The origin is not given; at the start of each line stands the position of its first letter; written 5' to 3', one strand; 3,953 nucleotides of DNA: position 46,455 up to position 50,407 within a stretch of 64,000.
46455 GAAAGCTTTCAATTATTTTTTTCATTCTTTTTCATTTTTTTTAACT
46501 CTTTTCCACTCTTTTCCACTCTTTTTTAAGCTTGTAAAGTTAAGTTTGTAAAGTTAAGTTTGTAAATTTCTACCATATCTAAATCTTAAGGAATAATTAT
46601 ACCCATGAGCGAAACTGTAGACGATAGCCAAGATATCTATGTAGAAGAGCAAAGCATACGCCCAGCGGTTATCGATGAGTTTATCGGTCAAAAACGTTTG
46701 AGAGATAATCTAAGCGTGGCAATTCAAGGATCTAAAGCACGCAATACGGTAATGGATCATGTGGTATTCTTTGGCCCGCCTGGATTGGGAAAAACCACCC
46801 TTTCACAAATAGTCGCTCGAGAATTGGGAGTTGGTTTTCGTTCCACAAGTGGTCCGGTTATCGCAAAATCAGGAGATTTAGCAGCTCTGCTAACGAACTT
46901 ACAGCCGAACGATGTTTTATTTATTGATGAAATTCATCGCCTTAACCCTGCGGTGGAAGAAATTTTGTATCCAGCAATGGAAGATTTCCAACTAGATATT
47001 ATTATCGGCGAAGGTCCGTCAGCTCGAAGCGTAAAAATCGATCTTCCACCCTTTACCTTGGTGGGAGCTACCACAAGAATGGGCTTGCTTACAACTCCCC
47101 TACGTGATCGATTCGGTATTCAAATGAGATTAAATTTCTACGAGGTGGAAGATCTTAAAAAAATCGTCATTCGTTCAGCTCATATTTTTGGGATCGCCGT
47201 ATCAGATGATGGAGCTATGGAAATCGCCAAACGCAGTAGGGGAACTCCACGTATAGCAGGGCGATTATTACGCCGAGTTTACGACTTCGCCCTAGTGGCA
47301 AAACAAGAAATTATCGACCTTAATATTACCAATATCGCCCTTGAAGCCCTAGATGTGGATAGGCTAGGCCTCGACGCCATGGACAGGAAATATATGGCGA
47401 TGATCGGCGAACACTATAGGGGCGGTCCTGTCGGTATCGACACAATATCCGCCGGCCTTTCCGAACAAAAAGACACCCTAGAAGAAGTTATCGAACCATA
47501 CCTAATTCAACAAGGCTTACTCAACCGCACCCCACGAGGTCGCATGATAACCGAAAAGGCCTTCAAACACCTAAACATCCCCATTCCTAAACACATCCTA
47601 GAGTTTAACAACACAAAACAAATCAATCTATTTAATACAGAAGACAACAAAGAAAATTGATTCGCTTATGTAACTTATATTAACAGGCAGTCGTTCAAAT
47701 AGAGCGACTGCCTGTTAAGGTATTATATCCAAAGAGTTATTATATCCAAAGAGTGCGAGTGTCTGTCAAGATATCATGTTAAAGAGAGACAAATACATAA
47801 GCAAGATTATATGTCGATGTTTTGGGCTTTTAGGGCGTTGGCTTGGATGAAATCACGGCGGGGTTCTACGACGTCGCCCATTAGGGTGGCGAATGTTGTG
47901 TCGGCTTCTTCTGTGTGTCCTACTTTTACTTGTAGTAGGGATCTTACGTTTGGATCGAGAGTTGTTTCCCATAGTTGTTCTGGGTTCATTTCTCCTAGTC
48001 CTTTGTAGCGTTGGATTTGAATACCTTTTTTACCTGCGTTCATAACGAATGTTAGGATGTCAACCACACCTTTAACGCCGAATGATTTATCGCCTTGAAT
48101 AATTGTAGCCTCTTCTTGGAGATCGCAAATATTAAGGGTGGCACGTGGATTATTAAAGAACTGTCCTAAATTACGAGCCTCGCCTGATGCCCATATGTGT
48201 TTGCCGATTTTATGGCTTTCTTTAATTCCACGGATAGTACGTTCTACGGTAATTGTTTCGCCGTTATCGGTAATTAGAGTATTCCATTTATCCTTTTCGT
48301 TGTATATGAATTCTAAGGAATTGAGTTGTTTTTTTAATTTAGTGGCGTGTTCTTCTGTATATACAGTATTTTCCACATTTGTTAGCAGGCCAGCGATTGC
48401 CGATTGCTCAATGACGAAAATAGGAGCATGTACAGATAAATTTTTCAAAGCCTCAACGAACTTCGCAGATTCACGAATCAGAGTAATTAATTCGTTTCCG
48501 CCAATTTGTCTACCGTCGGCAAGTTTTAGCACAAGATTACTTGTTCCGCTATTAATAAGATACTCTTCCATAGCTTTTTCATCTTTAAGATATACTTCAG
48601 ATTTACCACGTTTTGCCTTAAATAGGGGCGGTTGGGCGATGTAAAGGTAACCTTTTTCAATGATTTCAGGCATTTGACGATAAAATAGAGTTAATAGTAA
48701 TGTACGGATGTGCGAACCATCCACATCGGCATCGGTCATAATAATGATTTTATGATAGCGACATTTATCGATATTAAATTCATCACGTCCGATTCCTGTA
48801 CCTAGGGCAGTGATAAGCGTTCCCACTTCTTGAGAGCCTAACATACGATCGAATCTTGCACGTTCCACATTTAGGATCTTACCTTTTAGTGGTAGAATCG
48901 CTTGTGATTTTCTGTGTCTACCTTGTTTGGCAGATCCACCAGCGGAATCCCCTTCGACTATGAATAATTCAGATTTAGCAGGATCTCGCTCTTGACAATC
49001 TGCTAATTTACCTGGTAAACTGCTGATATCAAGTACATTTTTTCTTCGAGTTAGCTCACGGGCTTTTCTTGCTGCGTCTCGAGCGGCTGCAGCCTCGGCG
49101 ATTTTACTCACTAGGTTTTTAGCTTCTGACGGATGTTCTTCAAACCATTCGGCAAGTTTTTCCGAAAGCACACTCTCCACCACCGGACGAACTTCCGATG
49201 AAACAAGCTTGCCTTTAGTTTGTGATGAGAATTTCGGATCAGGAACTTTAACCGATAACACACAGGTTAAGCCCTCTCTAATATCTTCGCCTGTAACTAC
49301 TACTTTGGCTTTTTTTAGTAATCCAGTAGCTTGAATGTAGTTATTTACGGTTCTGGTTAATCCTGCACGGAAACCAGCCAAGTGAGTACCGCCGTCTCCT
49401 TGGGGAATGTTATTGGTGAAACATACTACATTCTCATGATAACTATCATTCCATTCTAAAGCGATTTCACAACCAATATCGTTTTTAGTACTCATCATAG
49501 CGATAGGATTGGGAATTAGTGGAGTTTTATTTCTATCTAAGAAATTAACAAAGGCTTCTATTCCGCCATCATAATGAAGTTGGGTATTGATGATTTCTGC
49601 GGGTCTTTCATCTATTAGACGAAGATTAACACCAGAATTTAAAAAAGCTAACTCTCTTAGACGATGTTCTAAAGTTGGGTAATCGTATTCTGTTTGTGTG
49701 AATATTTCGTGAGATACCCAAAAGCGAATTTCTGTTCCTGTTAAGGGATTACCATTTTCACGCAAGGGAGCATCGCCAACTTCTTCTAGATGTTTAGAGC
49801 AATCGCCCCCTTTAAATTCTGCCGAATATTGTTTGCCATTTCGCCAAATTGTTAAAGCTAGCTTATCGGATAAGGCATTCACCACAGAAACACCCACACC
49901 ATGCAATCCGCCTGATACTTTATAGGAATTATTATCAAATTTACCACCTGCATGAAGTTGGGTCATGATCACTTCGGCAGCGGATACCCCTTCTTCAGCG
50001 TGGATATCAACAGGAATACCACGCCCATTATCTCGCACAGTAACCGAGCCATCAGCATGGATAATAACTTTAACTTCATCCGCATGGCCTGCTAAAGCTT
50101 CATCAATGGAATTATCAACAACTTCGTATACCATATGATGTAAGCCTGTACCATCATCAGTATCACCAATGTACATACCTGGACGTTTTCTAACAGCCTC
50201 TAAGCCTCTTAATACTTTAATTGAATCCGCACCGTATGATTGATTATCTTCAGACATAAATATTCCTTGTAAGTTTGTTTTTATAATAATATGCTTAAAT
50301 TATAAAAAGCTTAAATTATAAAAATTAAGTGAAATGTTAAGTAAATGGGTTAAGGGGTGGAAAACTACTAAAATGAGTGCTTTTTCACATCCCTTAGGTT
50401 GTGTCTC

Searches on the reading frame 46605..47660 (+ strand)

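Call 71: search_protein_families(library=pfam, proteins=[window:46605-47660:+], max_evalue=0.001)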
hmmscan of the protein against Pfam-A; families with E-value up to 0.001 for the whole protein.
window:46605-47660:+ (351 aa): 8 families
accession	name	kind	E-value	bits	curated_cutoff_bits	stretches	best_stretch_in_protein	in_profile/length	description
PF05496.18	RuvB_N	-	3.5e-78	261.3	27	1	18-176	1-159/159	Holliday junction DNA helicase RuvB P-loop domain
PF17864.7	AAA_lid_4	-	2.6e-29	101.2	27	1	179-252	1-74/74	RuvB AAA lid domain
PF05491.19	RuvB_C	-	9.6e-28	96.4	24.7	1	254-324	2-72/72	RuvB C-terminal winged helix domain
PF00004.35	AAA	-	1.6e-20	74.3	21.2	1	53-176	1-129/131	ATPase family associated with various cellular activities (AAA)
PF07728.20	AAA_5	-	2.4e-07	31.3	22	0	94-170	59-139/139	AAA domain (dynein-related subfamily)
PF01078.27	Mg_chelatase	-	3.4e-05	23.8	20.3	0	25-70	4-42/207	Magnesium chelatase, subunit ChlI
PF06068.19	TIP49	-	0.00054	19.7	23.8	0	18-80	18-82/347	TIP49 P-loop domain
PF13401.12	AAA_22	-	0.00077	20.2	27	0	52-74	7-29/130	AAA domain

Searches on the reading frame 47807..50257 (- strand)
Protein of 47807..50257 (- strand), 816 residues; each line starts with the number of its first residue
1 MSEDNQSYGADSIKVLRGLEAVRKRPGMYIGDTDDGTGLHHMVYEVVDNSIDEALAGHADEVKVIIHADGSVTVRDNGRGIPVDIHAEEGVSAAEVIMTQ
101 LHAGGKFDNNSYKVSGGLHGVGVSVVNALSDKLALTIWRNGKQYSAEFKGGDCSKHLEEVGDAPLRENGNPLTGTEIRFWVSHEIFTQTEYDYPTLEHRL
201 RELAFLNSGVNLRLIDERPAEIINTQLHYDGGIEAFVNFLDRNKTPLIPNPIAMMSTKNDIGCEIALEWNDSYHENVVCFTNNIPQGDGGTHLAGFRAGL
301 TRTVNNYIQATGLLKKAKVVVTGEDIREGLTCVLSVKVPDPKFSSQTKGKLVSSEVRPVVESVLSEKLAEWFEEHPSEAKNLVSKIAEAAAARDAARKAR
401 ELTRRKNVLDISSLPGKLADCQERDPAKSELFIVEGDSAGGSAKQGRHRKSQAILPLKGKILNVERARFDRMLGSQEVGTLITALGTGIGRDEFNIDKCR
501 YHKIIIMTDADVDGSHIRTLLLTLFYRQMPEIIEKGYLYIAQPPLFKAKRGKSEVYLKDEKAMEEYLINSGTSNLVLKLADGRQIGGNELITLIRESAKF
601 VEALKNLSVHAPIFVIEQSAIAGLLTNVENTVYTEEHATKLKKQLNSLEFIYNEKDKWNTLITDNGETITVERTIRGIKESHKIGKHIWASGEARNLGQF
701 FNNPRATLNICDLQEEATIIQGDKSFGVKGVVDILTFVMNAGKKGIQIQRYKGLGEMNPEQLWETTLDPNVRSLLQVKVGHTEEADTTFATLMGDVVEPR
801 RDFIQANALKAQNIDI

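Call 17: search_protein_families(library=pfam, proteins=[window:47807-50257:-], max_evalue=0.00001)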
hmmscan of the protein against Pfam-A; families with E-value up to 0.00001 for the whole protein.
window:47807-50257:- (816 aa): 5 families
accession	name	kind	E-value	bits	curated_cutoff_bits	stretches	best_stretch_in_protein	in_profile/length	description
PF00204.31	DNA_gyraseB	-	1.3e-58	197.7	27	1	232-401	1-172/173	DNA gyrase B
PF00986.26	DNA_gyraseB_C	-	3.2e-29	101.3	29.8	1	743-805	1-63/63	DNA gyrase B subunit, carboxyl terminus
PF01751.28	Toprim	-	4.2e-19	69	23.1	1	430-542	1-95/96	Toprim domain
PF02518.31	HATPase_c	-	4.5e-19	69.4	26.4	1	35-156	2-94/111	Histidine kinase-, DNA gyrase B-, and HSP90-like ATPase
PF21249.2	GyrB_hook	-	3.7e-08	33.2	23.7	1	544-568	1-25/29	GyrB, hook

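Call 18: find_related_loci(query=window:47807-50257:-, collection=genome_contigs, flank=1000)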
Query window:47807-50257:- (816 aa) in genome_contigs; peptide patterns used: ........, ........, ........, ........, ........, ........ (x = any residue, [..] = any of these).
600 stretches matched a pattern (row limit reached: there are more); 600 encode a relative of the query (tblastn E <= 1e-3); the best 80 are kept; 80 distinct loci.
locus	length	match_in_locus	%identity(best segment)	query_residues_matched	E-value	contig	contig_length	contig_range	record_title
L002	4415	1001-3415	63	1-816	0e+0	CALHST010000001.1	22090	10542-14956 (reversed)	MAG: uncultured Rhodobacteraceae bacterium isolate R3_Bin_Bin_230_1 genome assembly, contig: c_000000422684, whole genom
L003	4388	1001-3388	63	6-816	0e+0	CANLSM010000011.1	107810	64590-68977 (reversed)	uncultured Rhodobacteraceae bacterium isolate 2-248-G.fasta genome assembly, contig: NODE_11, whole genome shotgun seque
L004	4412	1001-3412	62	1-816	0e+0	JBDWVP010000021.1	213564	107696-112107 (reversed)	MAG: Roseobacter sp. isolate CI.40.F.D2_503_100 CI_40_F_D2_503_100_000000000021, whole genome shotgun sequence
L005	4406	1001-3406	63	3-816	0e+0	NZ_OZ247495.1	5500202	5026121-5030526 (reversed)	MAG: Pelagibius sp. isolate f3932a26-9111-4292-82b1-e77643cc5a8c chromosome 1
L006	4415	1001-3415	62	1-816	0e+0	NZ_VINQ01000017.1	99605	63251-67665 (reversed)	Aquicoccus porphyridii strain L1 8-17 scaffold_16, whole genome shotgun sequence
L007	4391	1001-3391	62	6-816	0e+0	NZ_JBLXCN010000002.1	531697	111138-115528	MAG: Roseovarius sp. isolate ES16-03 S16maxbin_out.023RE.5K@2, whole genome shotgun sequence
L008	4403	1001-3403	62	4-816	0e+0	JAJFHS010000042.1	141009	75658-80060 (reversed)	MAG: Hyphomicrobiales bacterium isolate OFTM307 OFTM307_41, whole genome shotgun sequence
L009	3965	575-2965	61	6-816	0e+0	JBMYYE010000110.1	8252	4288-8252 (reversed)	MAG: Halocynthiibacter sp. isolate ME_XS_2208_bin_50 ME_XS_2208_bin_50_109, whole genome shotgun sequence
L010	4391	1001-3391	62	6-816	0e+0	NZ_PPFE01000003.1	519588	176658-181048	Roseovarius confluentis strain SAG6 contig3, whole genome shotgun sequence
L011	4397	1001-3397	61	3-816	0e+0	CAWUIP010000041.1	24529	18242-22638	MAG: uncultured Aliishimia sp. isolate SRR17458630_metabat2_4_1705322976 genome assembly, contig: ERZ21854009.262, whole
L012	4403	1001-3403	63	1-816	0e+0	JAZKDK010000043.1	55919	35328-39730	MAG: Pseudomonadota bacterium isolate DC_HB_01_SPN181219-bin047 DCHB01SPN_B047_0_000000000043, whole genome shotgun sequ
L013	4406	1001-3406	60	1-816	0e+0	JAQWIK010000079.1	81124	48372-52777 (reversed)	MAG: Paracoccaceae bacterium isolate cluster1_bin.51 k141_563554, whole genome shotgun sequence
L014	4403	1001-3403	62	4-816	0e+0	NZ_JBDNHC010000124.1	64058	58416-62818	MAG: Sneathiella sp. isolate concoct.243.ELB k141_984208, whole genome shotgun sequence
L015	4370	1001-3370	63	8-811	0e+0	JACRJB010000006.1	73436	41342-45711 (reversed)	MAG: Rhodopseudomonas palustris isolate NC_groundwater_1818_Pr3_B-0.1um_66_35 SR-2_scaffold_141_252392, whole genome sho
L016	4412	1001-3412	61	1-816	0e+0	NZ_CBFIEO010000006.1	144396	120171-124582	MAG: Cognatiyoonia sp. isolate Co_bin_266_indper Co_bin_266_indper_c6, whole genome shotgun sequence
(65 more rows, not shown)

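Call 64: find_homologous_proteins(query=window:47807-50257:-, max_evalue=1e-100)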
Query window:47807-50257:- (816 aa): 8000 proteins with E <= 1e-100 among 8000 candidates; the best 120 are listed.
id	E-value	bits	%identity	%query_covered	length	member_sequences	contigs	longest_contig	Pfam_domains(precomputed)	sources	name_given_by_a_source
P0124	0.0e+0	1843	100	100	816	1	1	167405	PF00986.27,PF21249.3,PF02518.32,PF01751.29,PF00204.32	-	-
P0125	0.0e+0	1184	67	100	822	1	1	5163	PF18053.7,PF00986.27,PF21249.3,PF02518.32,PF01751.29,PF00204.32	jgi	-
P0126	0.0e+0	1182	66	100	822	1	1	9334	PF18053.7,PF00986.27,PF21249.3,PF02518.32,PF01751.29,PF00204.32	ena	-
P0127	0.0e+0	1179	66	100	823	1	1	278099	PF18053.7,PF00986.27,PF21249.3,PF02518.32,PF01751.29,PF00204.32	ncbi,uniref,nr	ncbi:DNA gyrase, subunit B [Candidatus Terasakiella magnetica]|uniref:DNA gyrase subunit B n=1 Tax=C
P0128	0.0e+0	1178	67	99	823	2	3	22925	PF18053.7,PF00986.27,PF21249.3,PF02518.32,PF01751.29,PF00204.32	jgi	jgi:DNA gyrase subunit B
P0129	0.0e+0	1176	66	100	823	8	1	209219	PF18053.7,PF00986.27,PF21249.3,PF02518.32,PF01751.29,PF00204.32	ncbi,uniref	ncbi:DNA topoisomerase (ATP-hydrolyzing) subunit B [Terasakiella sp.]|uniref:DNA topoisomerase (ATP-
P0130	0.0e+0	1174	66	100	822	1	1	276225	PF18053.7,PF00986.27,PF21249.3,PF02518.32,PF01751.29,PF00204.32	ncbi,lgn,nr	ncbi:MAG: DNA topoisomerase (ATP-hydrolyzing) subunit B [Methylocystaceae bacterium]|nr:DNA topoisom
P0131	0.0e+0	1173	66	100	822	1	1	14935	PF18053.7,PF00986.27,PF21249.3,PF02518.32,PF01751.29,PF00204.32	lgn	-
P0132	0.0e+0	1172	66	99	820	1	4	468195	PF18053.7,PF00986.27,PF21249.3,PF02518.32,PF01751.29,PF00204.32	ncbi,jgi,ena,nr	ncbi:MAG TPA: DNA topoisomerase (ATP-hydrolyzing) subunit B [Magnetospirillum sp.]|jgi:DNA gyrase su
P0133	0.0e+0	1171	66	100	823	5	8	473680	PF18053.7,PF00986.27,PF21249.3,PF02518.32,PF01751.29,PF00204.32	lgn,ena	-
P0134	0.0e+0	1170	65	100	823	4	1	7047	PF18053.7,PF00986.27,PF21249.3,PF02518.32,PF01751.29,PF00204.32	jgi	-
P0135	0.0e+0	1169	66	100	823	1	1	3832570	PF18053.7,PF00986.27,PF21249.3,PF02518.32,PF01751.29,PF00204.32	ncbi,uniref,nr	ncbi:DNA topoisomerase (ATP-hydrolyzing) subunit B [Terasakiella sp. SH-1]|uniref:DNA topoisomerase 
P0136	0.0e+0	1169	67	99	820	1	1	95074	PF18053.7,PF00986.27,PF21249.3,PF02518.32,PF01751.29,PF00204.32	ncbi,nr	ncbi:MAG: DNA topoisomerase (ATP-hydrolyzing) subunit B [Magnetospirillum sp.]|nr:DNA topoisomerase 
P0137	0.0e+0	1168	66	100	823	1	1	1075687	PF18053.7,PF00986.27,PF21249.3,PF02518.32,PF01751.29,PF00204.32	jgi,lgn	-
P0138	0.0e+0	1168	66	100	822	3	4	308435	PF18053.7,PF00986.27,PF21249.3,PF02518.32,PF01751.29,PF00204.32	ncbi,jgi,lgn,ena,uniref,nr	ncbi:DNA topoisomerase (ATP-hydrolyzing) subunit B [Terasakiella pusilla]|jgi:DNA gyrase subunit B|u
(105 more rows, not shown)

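Call 65: find_encoding_contigs(protein=P0124, flank=10000, max_places=4)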
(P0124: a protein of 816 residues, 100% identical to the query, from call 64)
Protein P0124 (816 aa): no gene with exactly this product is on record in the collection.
